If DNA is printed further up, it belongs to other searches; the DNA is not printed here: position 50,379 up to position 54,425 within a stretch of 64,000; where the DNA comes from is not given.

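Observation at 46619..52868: A roughly 95-aa repeat family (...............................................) shared between the cytoplasmic tail of the membrane protein and the C-terminus of the adjacent Hsp100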

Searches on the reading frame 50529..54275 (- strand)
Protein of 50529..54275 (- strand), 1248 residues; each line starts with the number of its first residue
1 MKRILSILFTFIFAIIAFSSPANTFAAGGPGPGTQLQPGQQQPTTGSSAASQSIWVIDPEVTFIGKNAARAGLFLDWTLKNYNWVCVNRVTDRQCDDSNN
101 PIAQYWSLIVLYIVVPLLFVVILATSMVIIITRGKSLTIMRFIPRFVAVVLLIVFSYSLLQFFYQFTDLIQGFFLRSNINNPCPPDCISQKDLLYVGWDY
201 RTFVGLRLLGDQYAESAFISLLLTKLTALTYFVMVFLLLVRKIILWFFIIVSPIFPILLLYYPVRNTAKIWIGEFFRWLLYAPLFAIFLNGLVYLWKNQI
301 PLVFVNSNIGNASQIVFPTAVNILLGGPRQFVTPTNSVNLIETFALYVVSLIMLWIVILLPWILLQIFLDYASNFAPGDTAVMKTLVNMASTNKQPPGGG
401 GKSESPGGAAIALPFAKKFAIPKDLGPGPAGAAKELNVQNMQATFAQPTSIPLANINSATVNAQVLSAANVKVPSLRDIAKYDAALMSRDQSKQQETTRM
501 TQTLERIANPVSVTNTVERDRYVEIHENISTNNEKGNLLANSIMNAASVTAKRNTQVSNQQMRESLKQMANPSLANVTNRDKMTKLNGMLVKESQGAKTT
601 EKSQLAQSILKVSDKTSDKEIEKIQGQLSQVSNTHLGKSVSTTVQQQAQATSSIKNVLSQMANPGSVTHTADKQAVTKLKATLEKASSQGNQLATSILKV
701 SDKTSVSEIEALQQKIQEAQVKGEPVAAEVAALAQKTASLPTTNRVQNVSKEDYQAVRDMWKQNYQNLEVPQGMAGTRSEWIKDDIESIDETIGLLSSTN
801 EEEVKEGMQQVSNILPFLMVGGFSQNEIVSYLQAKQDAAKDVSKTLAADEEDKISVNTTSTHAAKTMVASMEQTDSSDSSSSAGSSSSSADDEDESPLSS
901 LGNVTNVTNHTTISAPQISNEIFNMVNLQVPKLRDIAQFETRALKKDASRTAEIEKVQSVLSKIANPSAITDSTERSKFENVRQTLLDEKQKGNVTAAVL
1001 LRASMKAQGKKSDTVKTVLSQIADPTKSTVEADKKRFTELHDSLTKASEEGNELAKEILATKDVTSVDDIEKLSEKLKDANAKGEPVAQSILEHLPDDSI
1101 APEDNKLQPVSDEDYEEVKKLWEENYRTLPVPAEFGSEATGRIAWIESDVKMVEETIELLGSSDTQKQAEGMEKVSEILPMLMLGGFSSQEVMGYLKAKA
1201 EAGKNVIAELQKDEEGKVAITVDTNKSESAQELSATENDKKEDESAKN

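Call 5: search_protein_families(library=pfam, proteins=[window:50529-54275:-], max_evalue=0.01)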
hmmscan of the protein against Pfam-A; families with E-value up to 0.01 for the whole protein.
window:50529-54275:- (1248 aa): 1 family
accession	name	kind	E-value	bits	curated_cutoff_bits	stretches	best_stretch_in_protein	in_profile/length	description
PF17969.6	Ldt_C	-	1.8e-05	25.7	26.8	1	1025-1074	1-49/67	L,D-transpeptidase C-terminal domain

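Call 13: find_encoding_contigs(protein=window:50529-54275:-, flank=10000, max_places=6)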
Protein window:50529-54275:- (1248 aa): 7 contigs read that carry it; 2 places shown.
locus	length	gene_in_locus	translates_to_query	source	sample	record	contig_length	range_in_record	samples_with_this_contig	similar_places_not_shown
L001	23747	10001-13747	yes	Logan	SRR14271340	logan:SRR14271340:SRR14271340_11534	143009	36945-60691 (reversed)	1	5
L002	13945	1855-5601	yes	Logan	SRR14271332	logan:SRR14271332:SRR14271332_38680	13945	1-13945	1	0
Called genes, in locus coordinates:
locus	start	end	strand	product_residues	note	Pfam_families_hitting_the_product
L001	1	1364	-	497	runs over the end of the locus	PF13632:Glyco_trans_2_3 (weak)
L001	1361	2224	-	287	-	PF01026:TatD_DNase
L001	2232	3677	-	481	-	PF00133:tRNA-synt_1, PF01921:tRNA-synt_1f (faint), PF09334:tRNA-synt_1g, PF00133:tRNA-synt_1, PF01406:tRNA-synt_1e, PF19303:Anticodon_3, PF08264:Anticodon_1 (faint)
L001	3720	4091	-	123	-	-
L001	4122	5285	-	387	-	PF18895:T4SS_pilin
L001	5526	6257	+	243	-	PF01628:HrcA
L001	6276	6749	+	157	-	PF01025:GrpE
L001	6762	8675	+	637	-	PF00012:HSP70, PF06723:MreB_Mbl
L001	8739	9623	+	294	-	PF00226:DnaJ, PF01556:DnaJ_C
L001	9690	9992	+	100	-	PF18895:T4SS_pilin (weak)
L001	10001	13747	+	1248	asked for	PF17969:Ldt_C (faint)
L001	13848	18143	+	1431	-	PF02861:Clp_N, PF23569:NBD_SMAX1 (weak), PF00004:AAA, PF17871:AAA_lid_9, PF00004:AAA, PF07724:AAA_2, PF07728:AAA_5, PF10431:ClpB_D2-small, +7 more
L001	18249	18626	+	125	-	-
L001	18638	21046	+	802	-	PF13401:AAA_22 (faint), PF17871:AAA_lid_9, PF00158:Sigma54_activat (weak), PF00004:AAA, PF07724:AAA_2, PF07728:AAA_5, PF10431:ClpB_D2-small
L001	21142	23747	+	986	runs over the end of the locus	-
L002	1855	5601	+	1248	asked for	PF17969:Ldt_C (faint)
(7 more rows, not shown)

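Call 14: find_homologous_proteins(query=window:50529-54275:-, max_evalue=0.001)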
Query window:50529-54275:- (1248 aa): 652 proteins with E <= 0.001 among 8000 candidates; the best 120 are listed.
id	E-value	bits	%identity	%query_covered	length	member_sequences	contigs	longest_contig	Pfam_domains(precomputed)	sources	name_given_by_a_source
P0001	0.0e+0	2711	100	100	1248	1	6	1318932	PF17969.7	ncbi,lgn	-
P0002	0.0e+0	2197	80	100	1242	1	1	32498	-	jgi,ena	jgi:hypothetical protein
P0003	0.0e+0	2182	80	100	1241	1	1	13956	-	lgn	-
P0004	0.0e+0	2174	80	98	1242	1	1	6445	-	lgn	-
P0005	0.0e+0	2162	80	98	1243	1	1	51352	-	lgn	-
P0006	0.0e+0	2135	62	99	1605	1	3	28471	-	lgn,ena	-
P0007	0.0e+0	2117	82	88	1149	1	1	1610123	-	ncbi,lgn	-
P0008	0.0e+0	2034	75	99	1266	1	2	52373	-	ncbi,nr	ncbi:MAG: hypothetical protein H0W89_01460 [Candidatus Levybacteria bacterium]|nr:hypothetical prote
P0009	0.0e+0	1943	71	100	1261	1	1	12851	-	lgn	-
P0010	0.0e+0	1915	73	97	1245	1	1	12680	-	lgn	-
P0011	0.0e+0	1912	70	100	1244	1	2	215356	-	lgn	-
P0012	0.0e+0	1868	76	80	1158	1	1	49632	-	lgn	-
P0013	0.0e+0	1837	60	99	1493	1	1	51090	-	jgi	jgi:hypothetical protein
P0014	0.0e+0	1822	68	100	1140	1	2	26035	-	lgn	-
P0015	0.0e+0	1801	66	100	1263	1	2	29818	-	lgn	-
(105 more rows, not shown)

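Call 26: find_related_loci(query=A2, collection=genome_contigs, flank=10000)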
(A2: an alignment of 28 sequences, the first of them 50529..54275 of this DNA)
Query A2 (1248 aa) in genome_contigs; peptide patterns used: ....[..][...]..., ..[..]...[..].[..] (x = any residue, [..] = any of these).
599 stretches matched a pattern (row limit reached: there are more); 117 encode a relative of the query (tblastn E <= 1e-3); the best 80 are kept; 79 distinct loci.
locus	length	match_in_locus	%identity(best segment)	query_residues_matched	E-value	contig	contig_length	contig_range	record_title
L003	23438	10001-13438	82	1-1243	0e+0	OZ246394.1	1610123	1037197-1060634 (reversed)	MAG: uncultured Gammaproteobacteria bacterium isolate SRP292972_co1_11 genome assembly, chromosome: 1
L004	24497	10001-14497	60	1-1243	0e+0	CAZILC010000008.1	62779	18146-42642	MAG TPA_asm: uncultured Gammaproteobacteria bacterium isolate SRP200132_co1_59 genome assembly, contig: NODE_675_length_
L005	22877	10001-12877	66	1-1247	0e+0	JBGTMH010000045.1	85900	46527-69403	MAG: Patescibacteria group bacterium isolate JTS-RE358 k141_9608639, whole genome shotgun sequence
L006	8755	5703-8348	64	1-1240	0e+0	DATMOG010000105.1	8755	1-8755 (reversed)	MAG TPA_asm: Candidatus Sulfotelmatobacter sp. isolate SMAG_U12870 k141_100844, whole genome shotgun sequence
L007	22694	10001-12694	61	1-1245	0e+0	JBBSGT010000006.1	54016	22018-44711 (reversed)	MAG: Candidatus Levyibacteriota bacterium isolate LS2_sbin.47 LS2_sbin.47_K_242305_L_54016_cov_22.0122, whole genome sho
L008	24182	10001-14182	49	4-1239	0e+0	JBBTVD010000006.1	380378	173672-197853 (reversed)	MAG: Patescibacteria group bacterium isolate H14-bin010_1 H14_bin010_1_000000000006, whole genome shotgun sequence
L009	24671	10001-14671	45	1-1245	0e+0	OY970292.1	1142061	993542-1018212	MAG: Candidatus Levybacteria bacterium isolate MFD01916.bin.c.8 genome assembly, chromosome: 1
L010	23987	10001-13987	63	1-881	0e+0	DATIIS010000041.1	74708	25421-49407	MAG TPA_asm: Candidatus Saccharimonadales bacterium isolate SMAG_U15671 k141_111530, whole genome shotgun sequence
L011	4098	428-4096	62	1-1236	0e+0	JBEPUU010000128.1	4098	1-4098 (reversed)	MAG: bacterium isolate 22E.metabat2_refined.014_sub NODE_25740_length_4098_cov_5.761069, whole genome shotgun sequence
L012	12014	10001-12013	64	1-1077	0e+0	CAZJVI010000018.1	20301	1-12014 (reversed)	MAG TPA_asm: uncultured Gammaproteobacteria bacterium isolate binchicken_co50_326 genome assembly, contig: NODE_2926_len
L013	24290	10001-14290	46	1-1248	0e+0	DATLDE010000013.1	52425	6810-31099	MAG TPA_asm: Candidatus Limnocylindrales bacterium isolate SMAG_U14342 k141_10006280, whole genome shotgun sequence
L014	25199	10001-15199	56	1-1237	0e+0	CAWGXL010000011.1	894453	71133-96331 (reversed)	MAG: uncultured bacterium isolate MFD09206.bin.2.20 genome assembly, contig: contig_9876, whole genome shotgun sequence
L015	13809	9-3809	36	58-1217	0e+0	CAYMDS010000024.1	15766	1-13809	MAG TPA_asm: uncultured Gammaproteobacteria bacterium isolate SRP192515_co2_133 genome assembly, contig: NODE_3104_lengt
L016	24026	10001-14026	36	1-1244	0e+0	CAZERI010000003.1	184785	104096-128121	MAG TPA_asm: uncultured Gammaproteobacteria bacterium isolate SRP278252_co1_729 genome assembly, contig: NODE_56_length_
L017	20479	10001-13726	37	14-1220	0e+0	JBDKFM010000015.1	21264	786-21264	MAG: Candidatus Parcubacteria bacterium isolate farmington_2019_sw_WHONDRS-S19S_0053_A_bin.46 scaffold_0000675, whole ge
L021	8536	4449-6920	42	1-1248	0e+0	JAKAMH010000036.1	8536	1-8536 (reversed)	MAG: bacterium isolate WY5.bin164 NODE_15198_length_8536_cov_1.132477, whole genome shotgun sequence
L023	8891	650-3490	57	42-1248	0e+0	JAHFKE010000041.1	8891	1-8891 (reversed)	MAG: Candidatus Levyibacteriota bacterium isolate nzgw402 NODE_6158_length_8892_cov_4.165432, whole genome shotgun seque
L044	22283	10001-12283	40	55-1248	1e-161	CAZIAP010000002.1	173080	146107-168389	MAG TPA_asm: uncultured Gammaproteobacteria bacterium isolate SRP144015_co1_80 genome assembly, contig: NODE_39_length_1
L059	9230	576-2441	45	55-1248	2e-134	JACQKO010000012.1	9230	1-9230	MAG: Candidatus Levyibacteriota bacterium isolate NC_groundwater_1179_Ag_S-0.1um_40_84 S_p1_S3_coassembly_k141_353883, w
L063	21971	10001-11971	46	58-1248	3e-129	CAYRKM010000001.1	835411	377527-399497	MAG TPA_asm: uncultured Gammaproteobacteria bacterium isolate SRP292972_co1_108 genome assembly, contig: NODE_7_length_8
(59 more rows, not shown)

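Call 40: search_protein_families(library=pfam, alignment_id=A2, max_evalue=0.1)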
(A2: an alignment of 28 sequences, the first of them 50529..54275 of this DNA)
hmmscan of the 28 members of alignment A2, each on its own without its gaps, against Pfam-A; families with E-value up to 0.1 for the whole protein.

A. member 1, window:50529-54275:- (1248 aa): 1 family
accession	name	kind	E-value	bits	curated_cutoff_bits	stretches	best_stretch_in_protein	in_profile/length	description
PF17969.6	Ldt_C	-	1.8e-05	25.7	26.8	2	1025-1074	1-49/67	L,D-transpeptidase C-terminal domain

B. families by the number of members that match (of 28 scanned): 19 families
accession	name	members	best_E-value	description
PF04610.19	TrbL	12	2.7e-06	TrbL/VirB6 plasmid conjugal transfer protein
PF24225.1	DUF7441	5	0.036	Domain of unknown function (DUF7441)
PF01132.26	EFP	2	0.0056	Elongation factor P (EF-P) OB domain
PF00668.25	Condensation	1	3.3e-44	Condensation domain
PF17969.6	Ldt_C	1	1.8e-05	L,D-transpeptidase C-terminal domain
PF18819.6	MuF_C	1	0.00085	Phage MuF-C-terminal domain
PF04220.17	YihI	1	0.0047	Der GTPase activator (YihI)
PF17098.10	Wtap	1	0.0057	WTAP/Mum2p family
PF04814.19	HNF-1_N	1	0.016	Hepatocyte nuclear factor 1 (HNF-1), N terminus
PF14090.12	HTH_39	1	0.02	Winged helix-turn-helix domain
PF10025.14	DUF2267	1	0.022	Uncharacterized conserved protein (DUF2267)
PF21506.2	Knl-2-like_dom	1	0.026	Kinetochore null protein 2-like domain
PF10512.14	Borealin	1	0.029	Cell division cycle-associated protein 8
PF17840.6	Tugs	1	0.03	Tethering Ubl4a to BAGS domain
PF21757.2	DUF6870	1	0.041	Family of unknown function (DUF6870)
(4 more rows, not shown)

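Call 58: predict_structure(alignment_id=A4)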
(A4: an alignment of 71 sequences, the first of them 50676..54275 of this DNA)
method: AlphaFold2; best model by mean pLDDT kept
length: 1200 residues; sequences in the alignment: 71
mean_pLDDT: 76.4   pTM: 0.41
mean pLDDT of the five models: 76.4, 75.8, 73.7, 73.4, 68.4
residues with pLDDT >= 90: 226; 70-90: 723; 50-70: 90; < 50: 161
segments of 3 or more residues with pLDDT < 50: 21-51, 392-456, 854-916
pLDDT, mean of each block of 10 residues (from residue 1): 72 77 36 35 37 80 93 92 79 77 87 89 85 66 84 88 90 89 84 87 88 86 93 94 88 83 82 89 94 86 67 77 80 68 86 94 87 65 58 41 33 37 34 29 34 49 69 85 82 77 83 81 84 79 81 74 84 78 83 70 82 86 83 77 79 77 73 79 84 82 74 76 76 64 68 89 86 72 88 87 79 82 88 93 86 44 26 28 26 32 34 49 85 91 81 84 88 88 89 88 83 86 88 86 93 92 87 89 89 77 84 94 92 85 93 95 86 86 91 95
secondary structure, 60 per line:
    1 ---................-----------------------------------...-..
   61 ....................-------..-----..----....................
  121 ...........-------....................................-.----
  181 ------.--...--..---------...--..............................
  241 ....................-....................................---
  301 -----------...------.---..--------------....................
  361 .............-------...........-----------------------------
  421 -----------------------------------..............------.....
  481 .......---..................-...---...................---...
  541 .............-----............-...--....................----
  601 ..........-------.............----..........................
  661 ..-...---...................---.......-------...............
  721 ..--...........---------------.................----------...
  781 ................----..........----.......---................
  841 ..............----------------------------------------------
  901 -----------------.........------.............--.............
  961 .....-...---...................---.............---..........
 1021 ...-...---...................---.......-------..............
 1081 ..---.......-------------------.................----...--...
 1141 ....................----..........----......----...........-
elements in order (helices of 4 or more, strands of 3 or more residues): H4-19 E55-57 H59-80 H101-131 H139-174 E206-208 H211-260 H262-297 H341-373 H381-391 H456-469 H476-487 H491-508 H516-534 H538-553 H559-570 H577-596 H601-610 H618-630 H635-662 H670-688 H692-698 H706-722 H725-735 H751-767 H778-796 H801-810 H815-821 H825-854 H918-926 H933-945 H948-965 H973-991 H995-1007 H1011-1023 H1031-1049 H1053-1059 H1067-1082 H1086-1092 H1112-1128 H1138-1160 H1165-1174 H1179-1184 H1189-1199
